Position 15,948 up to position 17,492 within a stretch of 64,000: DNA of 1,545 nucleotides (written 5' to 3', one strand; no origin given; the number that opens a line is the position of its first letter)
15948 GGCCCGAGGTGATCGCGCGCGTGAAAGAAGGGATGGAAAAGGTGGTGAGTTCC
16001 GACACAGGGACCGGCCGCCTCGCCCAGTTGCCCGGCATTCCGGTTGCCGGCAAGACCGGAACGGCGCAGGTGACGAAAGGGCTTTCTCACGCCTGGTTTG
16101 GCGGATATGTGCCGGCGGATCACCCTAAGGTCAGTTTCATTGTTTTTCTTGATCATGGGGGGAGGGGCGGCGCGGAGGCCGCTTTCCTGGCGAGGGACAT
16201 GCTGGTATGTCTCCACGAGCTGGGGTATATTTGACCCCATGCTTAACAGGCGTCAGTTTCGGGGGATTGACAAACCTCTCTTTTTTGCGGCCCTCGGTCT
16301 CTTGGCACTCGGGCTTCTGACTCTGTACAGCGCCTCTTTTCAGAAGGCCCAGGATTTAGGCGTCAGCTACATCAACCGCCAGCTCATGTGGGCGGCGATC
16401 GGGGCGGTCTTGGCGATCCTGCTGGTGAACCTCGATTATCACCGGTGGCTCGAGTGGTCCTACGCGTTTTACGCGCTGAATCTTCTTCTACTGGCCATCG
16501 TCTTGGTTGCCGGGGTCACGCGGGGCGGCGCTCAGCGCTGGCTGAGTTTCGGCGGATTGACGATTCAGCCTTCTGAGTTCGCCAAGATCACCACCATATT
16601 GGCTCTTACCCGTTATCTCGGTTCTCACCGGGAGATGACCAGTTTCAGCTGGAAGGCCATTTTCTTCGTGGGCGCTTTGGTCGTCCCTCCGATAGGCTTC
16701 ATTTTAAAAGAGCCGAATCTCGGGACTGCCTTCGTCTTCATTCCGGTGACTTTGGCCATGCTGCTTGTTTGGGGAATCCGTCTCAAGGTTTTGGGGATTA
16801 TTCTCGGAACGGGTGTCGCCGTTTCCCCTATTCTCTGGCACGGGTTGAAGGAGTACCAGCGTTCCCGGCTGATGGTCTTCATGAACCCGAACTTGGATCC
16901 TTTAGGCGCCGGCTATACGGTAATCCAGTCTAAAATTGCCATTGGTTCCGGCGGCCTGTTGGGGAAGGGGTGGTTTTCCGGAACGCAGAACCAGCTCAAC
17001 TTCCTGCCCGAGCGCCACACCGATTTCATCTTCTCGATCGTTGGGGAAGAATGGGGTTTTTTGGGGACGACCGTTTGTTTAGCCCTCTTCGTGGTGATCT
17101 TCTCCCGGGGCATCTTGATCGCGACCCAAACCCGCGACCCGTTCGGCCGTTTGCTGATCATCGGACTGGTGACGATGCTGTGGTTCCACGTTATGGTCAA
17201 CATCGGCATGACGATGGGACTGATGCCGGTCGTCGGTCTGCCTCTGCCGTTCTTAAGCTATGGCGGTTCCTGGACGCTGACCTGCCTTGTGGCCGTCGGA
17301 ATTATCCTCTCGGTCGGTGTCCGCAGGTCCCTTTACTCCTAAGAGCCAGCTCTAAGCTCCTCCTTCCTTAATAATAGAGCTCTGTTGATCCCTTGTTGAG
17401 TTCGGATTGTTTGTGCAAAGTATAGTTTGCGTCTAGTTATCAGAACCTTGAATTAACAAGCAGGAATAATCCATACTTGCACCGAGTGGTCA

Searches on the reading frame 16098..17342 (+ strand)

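Call 36: search_protein_families(library=pfam, proteins=[window:16098-17342:+], max_evalue=0.00001)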
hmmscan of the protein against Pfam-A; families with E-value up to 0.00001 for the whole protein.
window:16098-17342:+ (414 aa): 1 family
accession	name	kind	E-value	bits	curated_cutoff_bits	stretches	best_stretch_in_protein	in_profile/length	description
PF01098.24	FTSW_RODA_SPOVE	-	2.6e-102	342.9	26.4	1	61-408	3-352/356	Cell cycle protein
